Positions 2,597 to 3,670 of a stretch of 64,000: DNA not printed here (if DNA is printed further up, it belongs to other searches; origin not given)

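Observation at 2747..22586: FolE-like and QueC-like genes in a phage: candidate 7-deazaguanine DNA hypermodification (or folate salvage)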

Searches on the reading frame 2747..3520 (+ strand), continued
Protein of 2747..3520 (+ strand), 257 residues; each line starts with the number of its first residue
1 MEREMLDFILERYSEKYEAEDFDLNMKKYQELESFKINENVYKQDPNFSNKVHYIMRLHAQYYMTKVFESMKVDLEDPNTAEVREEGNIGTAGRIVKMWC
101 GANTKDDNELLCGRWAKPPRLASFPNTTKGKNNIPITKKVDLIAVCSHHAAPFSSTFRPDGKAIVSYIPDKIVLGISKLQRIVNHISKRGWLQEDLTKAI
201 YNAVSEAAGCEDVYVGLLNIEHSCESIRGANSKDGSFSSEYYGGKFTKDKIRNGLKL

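Call 50: find_homologous_proteins(query=L023:6235-6870:+, max_evalue=0.001)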
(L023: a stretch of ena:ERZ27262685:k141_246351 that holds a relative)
Query L023:6235-6870:+ (211 aa): 2814 proteins with E <= 0.001 among 2899 candidates; the best 120 are listed.
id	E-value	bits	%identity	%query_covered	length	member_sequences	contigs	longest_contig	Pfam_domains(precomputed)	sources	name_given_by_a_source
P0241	1.4e-141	487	100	100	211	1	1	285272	PF01242.25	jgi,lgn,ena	-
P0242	3.6e-119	414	81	100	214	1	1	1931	PF01242.25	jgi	jgi:6-pyruvoyltetrahydropterin/6-carboxytetrahydropterin synthase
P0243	5.5e-114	397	82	100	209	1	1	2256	PF01242.25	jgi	jgi:6-pyruvoyltetrahydropterin/6-carboxytetrahydropterin synthase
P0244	2.9e-112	392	79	100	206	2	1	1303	PF01242.25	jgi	jgi:6-pyruvoyltetrahydropterin/6-carboxytetrahydropterin synthase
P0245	1.0e-105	370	75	100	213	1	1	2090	PF01242.25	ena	-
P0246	9.5e-105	367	76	100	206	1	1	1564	PF01242.25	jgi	jgi:6-pyruvoyltetrahydropterin/6-carboxytetrahydropterin synthase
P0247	1.8e-101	356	74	100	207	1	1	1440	PF01242.25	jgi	-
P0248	1.6e-100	353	74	100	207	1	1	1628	PF01242.25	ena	-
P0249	6.3e-99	348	72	100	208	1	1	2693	PF01242.25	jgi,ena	-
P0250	2.5e-98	346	73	99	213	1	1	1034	PF01242.25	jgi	jgi:6-pyruvoyltetrahydropterin/6-carboxytetrahydropterin synthase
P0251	2.8e-96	339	72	100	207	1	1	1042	PF01242.25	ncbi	-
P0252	7.2e-96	338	69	100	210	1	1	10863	PF01242.25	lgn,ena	-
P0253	9.2e-96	338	71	100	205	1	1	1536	PF01242.25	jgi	jgi:6-pyruvoyltetrahydropterin/6-carboxytetrahydropterin synthase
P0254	7.8e-95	335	69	100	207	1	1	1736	PF01242.25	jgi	jgi:6-pyruvoyltetrahydropterin/6-carboxytetrahydropterin synthase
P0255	1.4e-94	334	73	100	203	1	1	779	PF01242.25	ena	-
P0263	4.3e-92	326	68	100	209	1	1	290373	PF01242.25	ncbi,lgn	-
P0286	1.8e-87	311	66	100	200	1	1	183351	PF01242.25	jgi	-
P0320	8.5e-84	299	65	100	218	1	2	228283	PF01242.25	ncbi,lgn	-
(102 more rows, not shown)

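Call 51: find_encoding_contigs(protein=P0320, flank=10000, max_places=2)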
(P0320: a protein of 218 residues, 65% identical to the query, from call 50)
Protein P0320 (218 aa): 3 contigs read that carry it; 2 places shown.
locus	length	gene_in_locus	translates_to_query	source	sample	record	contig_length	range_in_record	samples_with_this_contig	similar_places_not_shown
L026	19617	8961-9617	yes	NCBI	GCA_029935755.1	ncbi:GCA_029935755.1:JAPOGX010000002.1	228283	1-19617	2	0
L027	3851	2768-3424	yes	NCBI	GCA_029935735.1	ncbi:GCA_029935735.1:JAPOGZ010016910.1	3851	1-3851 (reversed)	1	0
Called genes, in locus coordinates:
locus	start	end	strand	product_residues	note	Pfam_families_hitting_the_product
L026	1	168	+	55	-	?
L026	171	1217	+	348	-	-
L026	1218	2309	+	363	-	-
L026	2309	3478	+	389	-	PF00004:AAA (faint), PF07728:AAA_5 (faint)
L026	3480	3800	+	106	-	-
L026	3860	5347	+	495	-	-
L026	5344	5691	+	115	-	-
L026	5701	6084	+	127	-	-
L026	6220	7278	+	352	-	-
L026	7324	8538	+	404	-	-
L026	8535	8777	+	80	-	-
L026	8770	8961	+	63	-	-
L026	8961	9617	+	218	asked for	PF01242:PTPS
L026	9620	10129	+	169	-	-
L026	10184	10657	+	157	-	-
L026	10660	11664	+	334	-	-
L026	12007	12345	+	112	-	-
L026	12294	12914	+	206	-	-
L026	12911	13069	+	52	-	-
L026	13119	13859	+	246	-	-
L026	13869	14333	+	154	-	-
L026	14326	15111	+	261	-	PF01227:GTP_cyclohydroI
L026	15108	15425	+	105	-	-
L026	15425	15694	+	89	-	-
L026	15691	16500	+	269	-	PF02511:Thy1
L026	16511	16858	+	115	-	-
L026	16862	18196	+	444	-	PF00136:DNA_pol_B (faint)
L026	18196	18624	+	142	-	PF06094:GGACT, PF21986:AH_C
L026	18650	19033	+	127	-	-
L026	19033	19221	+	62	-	-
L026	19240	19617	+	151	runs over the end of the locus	PF21818:DUF6884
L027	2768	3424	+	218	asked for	PF01242:PTPS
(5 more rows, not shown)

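Call 57: search_protein_families(library=pfam, max_evalue=1, proteins=[L026:7324-8538:+, L023:4540-5745:+, L026:6220-7278:+, L026:171-1217:+, L026:1218-2309:+, L026:9620-10129:+, L026:10184-10657:+, L026:3860-5347:+, L023:3491-4492:+, L023:6867-7541:+])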
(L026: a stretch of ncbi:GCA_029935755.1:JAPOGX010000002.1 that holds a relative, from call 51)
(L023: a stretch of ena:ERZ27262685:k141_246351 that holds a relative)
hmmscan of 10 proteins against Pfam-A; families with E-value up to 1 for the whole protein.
L026:7324-8538:+ (404 aa): 1 family
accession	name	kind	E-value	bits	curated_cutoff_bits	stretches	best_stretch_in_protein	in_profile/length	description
PF17455.7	LtuB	-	0.054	14.4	25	1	78-127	31-77/79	Late transcription unit B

L023:4540-5745:+ (401 aa): 1 family
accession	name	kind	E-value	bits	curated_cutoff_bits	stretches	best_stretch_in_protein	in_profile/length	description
PF25753.1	SF0329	-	0.028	15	27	1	236-333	38-130/165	SF0329 protein family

L026:6220-7278:+ (352 aa): 1 family
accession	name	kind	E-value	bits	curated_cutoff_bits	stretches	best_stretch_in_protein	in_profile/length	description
PF07474.17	G2F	-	0.024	14.8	23.5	1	56-166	62-173/184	G2F domain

L026:171-1217:+ (348 aa): 0 families

L026:1218-2309:+ (363 aa): 0 families

L026:9620-10129:+ (169 aa): 1 family
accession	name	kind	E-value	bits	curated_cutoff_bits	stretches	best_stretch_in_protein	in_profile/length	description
PF16184.11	Cadherin_3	-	0.13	12.7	25.5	1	25-81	41-97/106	Cadherin-like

L026:10184-10657:+ (157 aa): 1 family
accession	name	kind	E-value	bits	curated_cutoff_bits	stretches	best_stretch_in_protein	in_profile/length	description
PF19221.5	MELT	-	0.83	10.1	30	0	107-114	16-23/26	MELT motif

L026:3860-5347:+ (495 aa): 5 families
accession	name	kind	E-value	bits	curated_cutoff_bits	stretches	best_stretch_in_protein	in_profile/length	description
PF09967.15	DUF2201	-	0.0082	16.7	26.4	1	346-426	1-77/123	VWA-like domain (DUF2201)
PF02341.20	RbcX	-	0.021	15.5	27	1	81-136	38-93/111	RbcX protein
PF00092.34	VWA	-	0.058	14.1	23.8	1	346-442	2-111/174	von Willebrand factor type A domain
PF05762.20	VWA_CoxE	-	0.09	12.6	26.4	1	329-448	38-161/222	VWA domain containing CoxE-like protein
PF13203.12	DUF2201_N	-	0.22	11.5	23.2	1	265-326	195-253/271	Putative metallopeptidase domain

L023:3491-4492:+ (333 aa): 1 family
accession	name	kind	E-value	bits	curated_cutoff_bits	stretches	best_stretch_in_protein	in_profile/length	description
PF11681.13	KPP10_Orf10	-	0.27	11.6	25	1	8-76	29-100/144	Bacteriophage KPP10, Structural protein ORF10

L023:6867-7541:+ (224 aa): 0 families

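Call 58: search_solved_structures(query=L026:7324-8538:+, max_evalue=10, show_alignments=2)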
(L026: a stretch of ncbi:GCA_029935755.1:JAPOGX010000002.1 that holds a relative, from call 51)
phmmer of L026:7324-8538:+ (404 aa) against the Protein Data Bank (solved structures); distinct sequences matched with E-value up to 10: 0.

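Call 59: search_dna_similar(query=L026:7324-8538:+, collection=phages, mode=protein, max_evalue=0.001, max_rows=40, rows=spread)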
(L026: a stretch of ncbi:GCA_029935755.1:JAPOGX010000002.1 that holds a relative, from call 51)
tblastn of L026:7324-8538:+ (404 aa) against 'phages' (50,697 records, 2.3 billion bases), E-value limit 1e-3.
No match.

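Call 62: find_related_loci(query=A3, collection=viral_contigs, flank=10000)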
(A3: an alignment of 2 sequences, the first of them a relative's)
Query A3 (404 aa) in viral_contigs; peptide patterns used: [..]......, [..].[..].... (x = any residue, [..] = any of these).
145 stretches matched a pattern; 1 encode a relative of the query (tblastn E <= 1e-3); 1 distinct loci.
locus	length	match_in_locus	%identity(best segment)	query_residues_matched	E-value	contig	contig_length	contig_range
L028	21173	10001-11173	45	1-403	8e-108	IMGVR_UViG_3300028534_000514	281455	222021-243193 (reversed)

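Call 68: search_solved_structures(query=A4, max_evalue=10, show_alignments=3)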
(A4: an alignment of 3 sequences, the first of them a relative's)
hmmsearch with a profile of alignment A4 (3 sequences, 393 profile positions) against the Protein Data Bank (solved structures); distinct sequences matched with E-value up to 10: 1.
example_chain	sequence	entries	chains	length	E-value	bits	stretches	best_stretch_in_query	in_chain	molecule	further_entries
7dww_B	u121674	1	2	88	0.42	13.3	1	232-284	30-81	msDPBB_sym2 protein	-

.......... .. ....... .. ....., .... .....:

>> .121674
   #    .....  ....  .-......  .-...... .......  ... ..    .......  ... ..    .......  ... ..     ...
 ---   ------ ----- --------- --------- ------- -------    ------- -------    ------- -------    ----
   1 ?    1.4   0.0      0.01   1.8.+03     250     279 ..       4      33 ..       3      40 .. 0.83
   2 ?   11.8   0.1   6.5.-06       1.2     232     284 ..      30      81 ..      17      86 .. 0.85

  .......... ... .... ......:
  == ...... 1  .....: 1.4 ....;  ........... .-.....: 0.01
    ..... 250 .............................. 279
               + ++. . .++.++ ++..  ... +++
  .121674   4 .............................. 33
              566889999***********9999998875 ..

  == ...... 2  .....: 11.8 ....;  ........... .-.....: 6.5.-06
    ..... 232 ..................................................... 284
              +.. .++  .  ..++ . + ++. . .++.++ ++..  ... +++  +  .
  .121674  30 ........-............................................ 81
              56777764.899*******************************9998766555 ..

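Call 72: search_dna_similar(query=L026:8961-9617:+, collection=phages, mode=protein, max_evalue=0.001, max_rows=40, rows=spread)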
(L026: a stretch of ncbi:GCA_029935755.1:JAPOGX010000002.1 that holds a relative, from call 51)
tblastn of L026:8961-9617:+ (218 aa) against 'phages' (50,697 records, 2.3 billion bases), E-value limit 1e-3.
Records with a match: 32; places in all: 32; records where one place covers at least 80% of the query: 26.
Best place of each record, by identity: <60% 32.
By first word of the organism name: Campylobacter 14; Pseudomonas 11; Arthrobacter 4; Vibrio 2; Aeromonas 1.
By host as written in the record: - 7; Pseudomonas aeruginosa PAO1 5; Campylobacter jejuni 4; Campylobacter sp. 4; Pseudomonas aeruginosa 3; Arthrobacter sp. ATCC 21022 2; Arthrobacter globiformis B-2979 2; Campylobacter jejuni RM1221 1; and 4 more.
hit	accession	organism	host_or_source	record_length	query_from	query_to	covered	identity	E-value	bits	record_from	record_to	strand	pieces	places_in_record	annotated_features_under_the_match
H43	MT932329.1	Campylobacter phage F379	Campylobacter jejuni RM1221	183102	2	215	98%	41.1%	7e-36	139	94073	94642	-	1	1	6-pyruvoyl tetrahydropterin synthase / queuosine biosynthesis protein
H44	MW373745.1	Campylobacter phage CJLB-13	Campylobacter jejuni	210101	2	215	98%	41.1%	7e-36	139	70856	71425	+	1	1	record has no annotation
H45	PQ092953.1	Campylobacter phage CC_R7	Campylobacter coli 99-2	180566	2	215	98%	41.1%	3e-34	134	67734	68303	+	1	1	6-pyruvoyl tetrahydropterin synthase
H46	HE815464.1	Campylobacter phage CP21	Campylobacter sp.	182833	2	215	98%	40.8%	9e-36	138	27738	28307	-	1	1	CP21_046: putative 6-pyruvoyl-tetrahydropterin synthase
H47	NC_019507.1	Campylobacter phage CP21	Campylobacter sp.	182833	2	215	98%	40.8%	9e-36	138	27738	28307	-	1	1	CP21_046: QueD-like 6-pyruvoyl-tetrahydropterin synthase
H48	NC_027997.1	Campylobacter phage CP220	Campylobacter sp.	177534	2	215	98%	40.8%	1e-35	138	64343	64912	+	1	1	QueD-like 6-pyruvoyl-tetrahydropterin synthase | superfamily hit to SSF55620, Tetrahydrobiopterin biosynthesis ...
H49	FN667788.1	Campylobacter phage CP220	Campylobacter sp.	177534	2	215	98%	40.8%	1e-35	138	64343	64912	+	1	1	hypothetical phage protein | superfamily hit to SSF55620, Tetrahydrobiopterin biosynthesis ...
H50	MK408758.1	Campylobacter phage CP20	Campylobacter jejuni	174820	5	214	96%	40.6%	9e-34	132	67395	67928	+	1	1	queuosine biosynthesis protein PTPS-I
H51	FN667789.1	Campylobacter phage CPt10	-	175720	5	214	96%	40.6%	9e-34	132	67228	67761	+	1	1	hypothetical phage protein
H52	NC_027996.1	Campylobacter phage CPt10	-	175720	5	214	96%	40.6%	9e-34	132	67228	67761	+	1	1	QueD-like 6-pyruvoyl-tetrahydropterin synthase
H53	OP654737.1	Campylobacter phage vB_CjeM_WX1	Campylobacter jejuni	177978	5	214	96%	40.1%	5e-33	130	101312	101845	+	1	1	6-carboxytetrahydropterin synthase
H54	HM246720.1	Campylobacter phage vB_CcoM-IBB_35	-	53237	5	214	96%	39.6%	7e-33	130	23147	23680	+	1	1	hypothetical protein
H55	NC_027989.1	Campylobacter phage vB_CcoM-IBB_35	-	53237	5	214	96%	39.6%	7e-33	130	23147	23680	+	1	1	QueD-like 6-pyruvoyl-tetrahydropterin synthase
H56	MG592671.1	Vibrio phage 2.275.O._10N.286.54.E11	Vibrio cyclitrophicus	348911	5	213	96%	37.4%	1e-29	121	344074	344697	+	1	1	6-pyruvoyl tetrahydropterin synthase/QueD family protein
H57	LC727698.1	Pseudomonas phage sp. 30-3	Pseudomonas aeruginosa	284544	3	212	96%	37.1%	3e-28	117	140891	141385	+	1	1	queD: 6-carboxy-5,6,7,8-tetrahydropterin synthase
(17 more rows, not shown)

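Call 73: get_annotated_region(hit=H48, flank=15000)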
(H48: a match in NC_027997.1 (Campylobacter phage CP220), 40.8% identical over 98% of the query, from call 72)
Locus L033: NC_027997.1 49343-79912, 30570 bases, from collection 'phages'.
description: Campylobacter phage CP220, complete genome.
organism: Campylobacter phage CP220 (NCBI taxid 2994044)
taxonomy: Viruses; Duplodnaviria; Heunggongvirae; Uroviricota; Caudoviricetes; Eucampyvirinae; Firehammervirus; Firehammervirus CP220
host: Campylobacter sp.; source: Gallus gallus; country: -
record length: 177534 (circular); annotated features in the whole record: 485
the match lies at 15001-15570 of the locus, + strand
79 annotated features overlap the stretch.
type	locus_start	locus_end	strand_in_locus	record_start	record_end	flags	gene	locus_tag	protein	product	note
CDS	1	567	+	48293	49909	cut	-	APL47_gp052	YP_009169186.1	tail sheath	-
misc_feature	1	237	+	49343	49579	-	-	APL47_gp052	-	-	HMMPfam hit to PF02368, Bacterial Ig-like domain (group 2), score 0.26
misc_feature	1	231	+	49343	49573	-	-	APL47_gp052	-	-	HMMSmart hit to SM00635, no description, score 1.2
misc_feature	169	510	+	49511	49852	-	-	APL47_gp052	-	-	ProfileScan hit to PS50194, FILAMIN_REPEAT, score 9.198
CDS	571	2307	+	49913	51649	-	-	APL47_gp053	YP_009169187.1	tail sheath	-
misc_feature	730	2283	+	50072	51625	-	-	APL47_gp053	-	-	HMMPfam hit to PF04984, Phage tail sheath protein,score 3.7e-14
CDS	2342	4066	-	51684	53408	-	-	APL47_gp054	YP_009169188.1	homing endonuclease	-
misc_feature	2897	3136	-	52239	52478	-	-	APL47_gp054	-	-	superfamily hit to SSF52980, Restriction endonuclease-like, score 3.2e-08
CDS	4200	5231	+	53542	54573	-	-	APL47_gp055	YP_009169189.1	AAA family ATPase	note the phosphohydrolase domain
misc_feature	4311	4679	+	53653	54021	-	-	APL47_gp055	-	-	HMMPfam hit to PF01966, HD domain, score 1.8e-07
misc_feature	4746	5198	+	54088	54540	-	-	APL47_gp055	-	-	superfamily hit to SSF52540, P-loop containing nucleoside triphosphate hydrolases, score 0.00029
misc_feature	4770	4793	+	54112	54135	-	-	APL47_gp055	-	-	PS00017 ATP/GTP-binding site motif A (P-loop).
CDS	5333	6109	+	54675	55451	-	-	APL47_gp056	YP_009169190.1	hypothetical protein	-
CDS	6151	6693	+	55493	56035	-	-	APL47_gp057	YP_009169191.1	thymidylate kinase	note the nucleoside triphosphate hydrolase domain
misc_feature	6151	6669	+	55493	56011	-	-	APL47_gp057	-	-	superfamily hit to SSF52540, P-loop containing nucleoside triphosphate hydrolases, score 1.5e-10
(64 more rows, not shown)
